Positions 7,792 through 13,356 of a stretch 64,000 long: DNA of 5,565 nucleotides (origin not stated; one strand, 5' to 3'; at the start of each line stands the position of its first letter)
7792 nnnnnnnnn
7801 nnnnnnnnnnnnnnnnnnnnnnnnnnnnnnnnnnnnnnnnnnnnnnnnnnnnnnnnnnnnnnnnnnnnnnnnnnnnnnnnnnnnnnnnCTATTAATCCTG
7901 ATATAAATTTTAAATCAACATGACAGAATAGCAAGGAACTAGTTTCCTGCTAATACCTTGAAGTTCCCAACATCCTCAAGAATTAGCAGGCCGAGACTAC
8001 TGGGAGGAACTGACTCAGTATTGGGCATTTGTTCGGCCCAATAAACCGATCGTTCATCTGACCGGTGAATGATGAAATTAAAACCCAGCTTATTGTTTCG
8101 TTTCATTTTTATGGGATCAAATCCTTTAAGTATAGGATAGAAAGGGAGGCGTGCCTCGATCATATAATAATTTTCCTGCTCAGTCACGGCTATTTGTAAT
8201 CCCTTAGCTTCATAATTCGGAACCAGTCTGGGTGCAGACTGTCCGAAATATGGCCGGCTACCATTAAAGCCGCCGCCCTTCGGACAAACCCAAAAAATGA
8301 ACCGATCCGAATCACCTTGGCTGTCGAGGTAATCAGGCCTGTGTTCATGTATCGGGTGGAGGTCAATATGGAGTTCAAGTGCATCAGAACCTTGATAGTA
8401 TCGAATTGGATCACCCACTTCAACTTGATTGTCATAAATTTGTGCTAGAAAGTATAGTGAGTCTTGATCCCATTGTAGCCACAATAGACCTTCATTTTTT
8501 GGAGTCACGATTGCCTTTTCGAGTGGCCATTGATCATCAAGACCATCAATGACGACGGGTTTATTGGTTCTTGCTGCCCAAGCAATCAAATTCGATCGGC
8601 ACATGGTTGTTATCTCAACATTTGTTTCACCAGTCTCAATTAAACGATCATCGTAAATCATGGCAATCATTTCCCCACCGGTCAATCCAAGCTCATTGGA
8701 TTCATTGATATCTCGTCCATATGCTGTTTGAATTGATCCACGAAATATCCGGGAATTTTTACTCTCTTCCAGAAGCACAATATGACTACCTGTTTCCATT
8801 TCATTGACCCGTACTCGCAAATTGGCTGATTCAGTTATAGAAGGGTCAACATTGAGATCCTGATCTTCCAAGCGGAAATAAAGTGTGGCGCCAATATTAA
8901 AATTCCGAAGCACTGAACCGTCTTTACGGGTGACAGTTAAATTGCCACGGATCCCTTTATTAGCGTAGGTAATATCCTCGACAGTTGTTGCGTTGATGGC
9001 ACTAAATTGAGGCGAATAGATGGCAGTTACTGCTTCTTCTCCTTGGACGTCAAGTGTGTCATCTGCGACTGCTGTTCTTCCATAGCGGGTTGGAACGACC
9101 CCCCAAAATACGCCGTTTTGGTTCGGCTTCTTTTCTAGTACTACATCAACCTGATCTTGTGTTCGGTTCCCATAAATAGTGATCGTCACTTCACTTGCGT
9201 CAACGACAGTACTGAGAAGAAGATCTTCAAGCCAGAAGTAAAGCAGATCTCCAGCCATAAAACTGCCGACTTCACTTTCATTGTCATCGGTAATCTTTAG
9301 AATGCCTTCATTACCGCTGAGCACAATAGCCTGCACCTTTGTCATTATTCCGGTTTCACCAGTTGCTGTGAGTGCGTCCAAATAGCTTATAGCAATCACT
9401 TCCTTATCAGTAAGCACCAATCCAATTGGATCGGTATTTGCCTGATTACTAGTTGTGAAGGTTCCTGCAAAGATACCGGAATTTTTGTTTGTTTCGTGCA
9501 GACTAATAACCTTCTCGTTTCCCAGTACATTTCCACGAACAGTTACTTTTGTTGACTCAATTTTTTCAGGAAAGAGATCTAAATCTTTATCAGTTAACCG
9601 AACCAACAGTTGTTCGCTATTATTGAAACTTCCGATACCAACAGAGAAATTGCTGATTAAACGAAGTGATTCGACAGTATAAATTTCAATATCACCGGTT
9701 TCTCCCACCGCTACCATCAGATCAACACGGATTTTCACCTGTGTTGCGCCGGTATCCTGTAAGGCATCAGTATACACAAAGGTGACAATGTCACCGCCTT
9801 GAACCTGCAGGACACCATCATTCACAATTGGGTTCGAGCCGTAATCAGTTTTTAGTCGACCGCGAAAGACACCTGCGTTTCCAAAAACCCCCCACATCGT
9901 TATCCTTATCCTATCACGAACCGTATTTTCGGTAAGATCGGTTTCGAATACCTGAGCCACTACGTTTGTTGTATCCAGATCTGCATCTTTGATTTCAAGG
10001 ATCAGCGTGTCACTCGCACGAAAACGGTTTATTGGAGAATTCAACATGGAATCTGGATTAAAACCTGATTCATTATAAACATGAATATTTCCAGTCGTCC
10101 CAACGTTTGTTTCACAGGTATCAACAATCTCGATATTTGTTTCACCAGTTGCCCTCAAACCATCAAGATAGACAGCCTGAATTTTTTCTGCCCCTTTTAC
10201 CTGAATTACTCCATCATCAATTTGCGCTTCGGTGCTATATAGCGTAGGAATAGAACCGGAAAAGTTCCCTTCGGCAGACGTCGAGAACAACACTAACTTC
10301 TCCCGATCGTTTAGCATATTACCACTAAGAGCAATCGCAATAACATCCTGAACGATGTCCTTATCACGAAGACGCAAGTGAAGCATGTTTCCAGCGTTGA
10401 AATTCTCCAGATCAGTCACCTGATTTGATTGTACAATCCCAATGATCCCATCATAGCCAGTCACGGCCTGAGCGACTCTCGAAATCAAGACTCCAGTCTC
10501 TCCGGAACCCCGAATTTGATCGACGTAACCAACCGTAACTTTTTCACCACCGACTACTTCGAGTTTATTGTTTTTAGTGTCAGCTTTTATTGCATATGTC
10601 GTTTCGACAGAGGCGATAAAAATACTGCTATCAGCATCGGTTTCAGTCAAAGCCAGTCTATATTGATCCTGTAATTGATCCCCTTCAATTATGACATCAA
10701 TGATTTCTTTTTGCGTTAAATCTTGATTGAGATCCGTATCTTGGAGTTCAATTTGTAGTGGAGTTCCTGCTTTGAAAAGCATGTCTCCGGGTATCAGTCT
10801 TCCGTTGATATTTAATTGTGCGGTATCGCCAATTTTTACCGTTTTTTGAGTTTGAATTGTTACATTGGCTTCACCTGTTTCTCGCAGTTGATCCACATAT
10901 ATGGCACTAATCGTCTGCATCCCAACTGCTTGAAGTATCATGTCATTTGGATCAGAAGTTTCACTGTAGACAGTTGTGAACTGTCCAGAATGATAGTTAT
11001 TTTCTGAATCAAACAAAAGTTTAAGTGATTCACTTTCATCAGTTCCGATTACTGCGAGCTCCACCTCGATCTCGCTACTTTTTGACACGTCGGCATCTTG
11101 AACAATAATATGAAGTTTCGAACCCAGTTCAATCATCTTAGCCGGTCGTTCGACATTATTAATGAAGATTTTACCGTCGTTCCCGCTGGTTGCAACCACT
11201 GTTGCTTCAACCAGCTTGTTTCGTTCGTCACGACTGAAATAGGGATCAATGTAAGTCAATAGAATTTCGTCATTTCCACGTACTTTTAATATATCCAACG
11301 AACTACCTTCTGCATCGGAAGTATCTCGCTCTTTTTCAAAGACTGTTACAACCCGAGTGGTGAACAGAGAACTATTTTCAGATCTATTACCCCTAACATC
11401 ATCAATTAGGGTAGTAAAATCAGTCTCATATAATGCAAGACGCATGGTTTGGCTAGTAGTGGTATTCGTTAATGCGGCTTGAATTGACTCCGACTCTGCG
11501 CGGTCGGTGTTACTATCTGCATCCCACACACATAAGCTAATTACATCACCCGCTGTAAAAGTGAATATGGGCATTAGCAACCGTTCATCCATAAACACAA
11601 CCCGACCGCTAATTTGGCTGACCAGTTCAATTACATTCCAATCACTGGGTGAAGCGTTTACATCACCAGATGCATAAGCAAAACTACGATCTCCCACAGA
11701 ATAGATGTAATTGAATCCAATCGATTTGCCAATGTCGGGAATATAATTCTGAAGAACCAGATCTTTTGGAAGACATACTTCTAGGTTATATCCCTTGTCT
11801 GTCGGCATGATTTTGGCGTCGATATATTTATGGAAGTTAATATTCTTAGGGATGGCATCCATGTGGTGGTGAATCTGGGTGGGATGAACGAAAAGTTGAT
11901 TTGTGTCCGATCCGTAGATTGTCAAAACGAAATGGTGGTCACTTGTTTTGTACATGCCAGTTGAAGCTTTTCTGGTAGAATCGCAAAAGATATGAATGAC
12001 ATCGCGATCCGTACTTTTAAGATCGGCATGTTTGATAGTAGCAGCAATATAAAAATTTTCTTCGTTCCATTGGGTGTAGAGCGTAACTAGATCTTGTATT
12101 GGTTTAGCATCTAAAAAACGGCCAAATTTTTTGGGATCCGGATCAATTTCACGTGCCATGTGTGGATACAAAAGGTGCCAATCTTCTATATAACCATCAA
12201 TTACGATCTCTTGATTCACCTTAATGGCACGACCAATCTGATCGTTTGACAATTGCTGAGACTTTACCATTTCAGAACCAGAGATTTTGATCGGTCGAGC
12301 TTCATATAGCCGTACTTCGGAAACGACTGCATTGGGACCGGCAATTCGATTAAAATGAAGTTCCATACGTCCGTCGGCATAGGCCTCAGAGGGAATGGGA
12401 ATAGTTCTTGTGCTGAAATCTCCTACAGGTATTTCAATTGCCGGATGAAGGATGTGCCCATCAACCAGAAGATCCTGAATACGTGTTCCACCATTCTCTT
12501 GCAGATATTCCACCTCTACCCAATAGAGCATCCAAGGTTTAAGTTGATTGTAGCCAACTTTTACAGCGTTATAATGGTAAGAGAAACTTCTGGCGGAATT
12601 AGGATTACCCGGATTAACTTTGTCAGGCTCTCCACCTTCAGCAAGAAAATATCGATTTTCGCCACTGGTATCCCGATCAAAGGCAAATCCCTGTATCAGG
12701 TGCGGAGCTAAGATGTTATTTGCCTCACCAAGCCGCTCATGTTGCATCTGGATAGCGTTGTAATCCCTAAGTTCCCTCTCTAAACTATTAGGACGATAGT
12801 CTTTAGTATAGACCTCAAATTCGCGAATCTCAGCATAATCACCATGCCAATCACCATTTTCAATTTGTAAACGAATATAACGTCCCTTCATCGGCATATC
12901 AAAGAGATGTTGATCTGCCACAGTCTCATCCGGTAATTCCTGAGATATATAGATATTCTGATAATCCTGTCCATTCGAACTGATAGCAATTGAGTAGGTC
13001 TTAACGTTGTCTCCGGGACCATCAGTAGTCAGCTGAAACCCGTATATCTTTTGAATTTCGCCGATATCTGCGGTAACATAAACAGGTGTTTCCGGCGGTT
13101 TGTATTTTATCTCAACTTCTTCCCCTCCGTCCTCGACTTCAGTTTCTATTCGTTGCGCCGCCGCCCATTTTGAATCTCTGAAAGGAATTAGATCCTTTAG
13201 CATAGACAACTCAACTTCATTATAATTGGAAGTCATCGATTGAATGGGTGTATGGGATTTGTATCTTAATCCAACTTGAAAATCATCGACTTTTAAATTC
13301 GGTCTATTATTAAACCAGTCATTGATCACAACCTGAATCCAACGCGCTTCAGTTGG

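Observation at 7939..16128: Cytoplasmic AAA+ ATPase carrying Ig-like domains, 12 bp upstream of a 1925-aa repetitive surface protein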

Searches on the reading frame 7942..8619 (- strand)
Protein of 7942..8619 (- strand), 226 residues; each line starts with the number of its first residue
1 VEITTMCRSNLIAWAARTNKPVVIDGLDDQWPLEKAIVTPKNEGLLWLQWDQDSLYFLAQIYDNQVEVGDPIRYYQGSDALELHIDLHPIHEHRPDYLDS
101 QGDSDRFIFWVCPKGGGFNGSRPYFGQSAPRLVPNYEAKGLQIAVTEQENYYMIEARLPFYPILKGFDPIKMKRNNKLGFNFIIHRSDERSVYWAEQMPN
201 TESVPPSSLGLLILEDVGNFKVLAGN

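Call 95: search_protein_families(library=pfam, proteins=[window:7942-8619:-], max_evalue=0.01)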
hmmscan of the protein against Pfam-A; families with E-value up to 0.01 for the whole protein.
window:7942-8619:- (226 aa): 1 family
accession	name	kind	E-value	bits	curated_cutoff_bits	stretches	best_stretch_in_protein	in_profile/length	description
PF06452.16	CBM9_1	-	2.7e-08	34.4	23.4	1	48-189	37-153/185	Carbohydrate family 9 binding domain-like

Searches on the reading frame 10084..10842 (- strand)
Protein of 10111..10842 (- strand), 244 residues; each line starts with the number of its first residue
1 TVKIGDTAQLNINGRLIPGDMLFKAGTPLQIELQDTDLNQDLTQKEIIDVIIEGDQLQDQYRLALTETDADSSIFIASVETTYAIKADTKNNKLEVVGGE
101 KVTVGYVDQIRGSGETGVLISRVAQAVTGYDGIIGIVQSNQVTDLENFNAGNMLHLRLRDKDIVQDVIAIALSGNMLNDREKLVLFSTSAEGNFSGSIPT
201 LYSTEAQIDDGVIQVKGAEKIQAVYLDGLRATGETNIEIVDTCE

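Call 34: search_protein_families(library=pfam, proteins=[window:10111-10842:-], max_evalue=10)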
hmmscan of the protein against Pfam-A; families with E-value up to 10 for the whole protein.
seq(244 aa): 2 families
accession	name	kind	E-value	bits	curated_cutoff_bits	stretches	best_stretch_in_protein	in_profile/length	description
PF21683.3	GpP-like_1st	-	0.11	12.8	27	1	57-113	26-71/85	Mu phage baseplate assembly protein GpP-like, N-terminal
PF08887.16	GAD-like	-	0.19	12.1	25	1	160-193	56-89/107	GAD-like domain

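Call 43: predict_structure(alignment_id=A3)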
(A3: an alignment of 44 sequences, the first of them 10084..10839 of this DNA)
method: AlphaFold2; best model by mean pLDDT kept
length: 252 residues; sequences in the alignment: 44
mean_pLDDT: 91.5   pTM: 0.78
mean pLDDT of the five models: 91.5, 90.9, 90.4, 90.0, 88.7
residues with pLDDT >= 90: 191; 70-90: 54; 50-70: 7; < 50: 0
segments of 3 or more residues with pLDDT < 50: none
pLDDT, mean of each block of 10 residues (from residue 1): 79 81 95 84 88 95 91 94 93 96 89 82 96 87 91 96 95 97 92 96 95 97 97 96 91 78
secondary structure, 60 per line:
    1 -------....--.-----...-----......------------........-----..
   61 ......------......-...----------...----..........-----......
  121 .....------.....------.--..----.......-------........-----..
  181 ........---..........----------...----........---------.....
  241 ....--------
elements in order: E8-11 E20-22 E28-33 E46-53 E59-66 E73-78 E80-82 E93-95 E100-109 E115-125 E132-136 E152-158 E166-173 E179-188 E192-201 E212-214 E219-226 E236-244

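Call 47: fold_search(model_id=the predicted structure, library=pdb)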
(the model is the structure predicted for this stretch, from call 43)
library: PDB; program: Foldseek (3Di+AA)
matches with E <= 10: 1980; with E <= 0.001: 58
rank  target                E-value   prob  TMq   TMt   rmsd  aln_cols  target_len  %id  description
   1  8c8k_A                8.1e-12  1.00  0.44  0.44  10.0       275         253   15  In vitro structure of the Nitrosopumilus maritimus S-layer - Six-fold symmetry (C6) (released 2024-04-10)
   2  8c8o_A                5.7e-09  1.00  0.43  0.13   9.1       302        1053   13  In situ structure of the Nitrosopumilus maritimus S-layer - Six-fold symmetry (C6) (released 2024-04-17)
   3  8c8r_A                5.7e-09  1.00  0.43  0.10   9.1       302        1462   13  In situ structure of the Nitrosopumilus maritimus S-layer - Composite map between C2 and C6 (released 2024-04-17)
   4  6ehx                  4.5e-05  1.00  0.25  0.28  18.4       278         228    7  scFv AbVance: increasing our knowledge of antibody structural space to enable faster and better decision making in drug  (released 2017-11-08)
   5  1dzb_A                6.1e-05  1.00  0.25  0.27  17.8       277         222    8  Crystal structure of phage library-derived single-chain Fv fragment 1F9 in complex with turkey egg-white lysozyme (released 2000-11-02)
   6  7kbp_C                6.4e-05  1.00  0.31  0.33  10.7       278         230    9  Herceptin Diabody with R83T, E85C Mutations (released 2021-03-10)
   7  8y0y_D                8.3e-05  1.00  0.25  0.27  17.5       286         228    6  Cryo-EM structure of the 123-316 scDb/PT-RBD complex (released 2024-07-17)
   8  7tzg_A                8.7e-05  1.00  0.25  0.27  19.1       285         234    8  Structure of human LAG3 in complex with antibody single-chain variable fragment (released 2022-05-11)
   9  8ayh_C                9.2e-05  1.00  0.26  0.13  18.7       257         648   12  Structure of Complement C5 in Complex with small molecule inhibitor and CVF (released 2022-12-21)
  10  7sr8_E                9.7e-05  1.00  0.25  0.27  18.7       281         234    7  Molecular mechanism of the the wake-promoting agent TAK-925 (released 2022-06-08)
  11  8pwx_A                1.1e-04  1.00  0.26  0.28  19.1       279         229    8  PfRH5 bound to monoclonal antibody R5.008 (released 2024-06-05)
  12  6ek2_H                1.5e-04  1.00  0.25  0.27  18.5       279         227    9  CRYSTAL STRUCTURE OF HUMAN CD81 LARGE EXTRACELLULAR LOOP IN COMPLEX WITH SINGLE CHAIN FV FRAGMENT 10 (released 2018-05-30)
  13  7k93_E                1.5e-04  0.99  0.24  0.26  18.4       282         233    9  DENV2 NS1 in complex with neutralizing 2B7 single chain Fab variable region (scFv) (released 2020-12-23)
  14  8wfh_E                1.5e-04  0.99  0.25  0.27  18.6       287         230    5  Crystal structure of Omicron BA.4/5 in complex with a neutralizing antibody scFv D1 (released 2024-09-25)
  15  6vrp_B                2.0e-04  1.00  0.26  0.27  12.3       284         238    7  Reverse Transcriptase Diabody with R83T Mutation (released 2021-02-10)
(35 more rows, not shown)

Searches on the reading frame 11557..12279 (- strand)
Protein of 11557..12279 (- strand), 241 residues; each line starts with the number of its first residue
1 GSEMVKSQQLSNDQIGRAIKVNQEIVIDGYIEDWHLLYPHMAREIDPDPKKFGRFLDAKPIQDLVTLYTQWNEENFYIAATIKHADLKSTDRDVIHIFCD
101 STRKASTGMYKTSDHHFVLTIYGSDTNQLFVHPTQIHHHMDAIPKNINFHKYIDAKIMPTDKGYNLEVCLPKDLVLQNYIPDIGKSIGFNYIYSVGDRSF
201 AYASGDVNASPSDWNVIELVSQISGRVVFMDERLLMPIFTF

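Call 95: search_protein_families(library=pfam, proteins=[window:11557-12279:-], max_evalue=0.01)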
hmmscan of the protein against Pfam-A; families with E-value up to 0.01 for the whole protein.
window:11557-12279:- (241 aa): 1 family
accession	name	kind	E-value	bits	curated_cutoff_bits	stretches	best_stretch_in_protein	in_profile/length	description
PF06452.16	CBM9_1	-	0.0011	19.3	23.4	1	70-193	38-148/185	Carbohydrate family 9 binding domain-like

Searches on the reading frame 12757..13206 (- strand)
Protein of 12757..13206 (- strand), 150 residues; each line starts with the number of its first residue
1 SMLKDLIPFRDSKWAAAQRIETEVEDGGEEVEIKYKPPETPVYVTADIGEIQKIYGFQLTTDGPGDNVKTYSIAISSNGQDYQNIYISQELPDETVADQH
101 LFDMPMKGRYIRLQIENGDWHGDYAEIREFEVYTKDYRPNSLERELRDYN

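Call 95: search_protein_families(library=pfam, proteins=[window:12757-13206:-], max_evalue=0.01)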
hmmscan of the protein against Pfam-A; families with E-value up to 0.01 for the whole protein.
window:12757-13206:- (150 aa): 2 families
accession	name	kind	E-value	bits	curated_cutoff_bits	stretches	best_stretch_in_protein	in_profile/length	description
PF00754.31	F5_F8_type_C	-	1.2e-12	48.4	28.2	1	39-130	32-127/127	F5/8 type C domain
PF22633.2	F5_F8_type_C_2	-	1.1e-05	26.3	27.8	1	39-113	17-91/91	NedA-like, galactose-binding domain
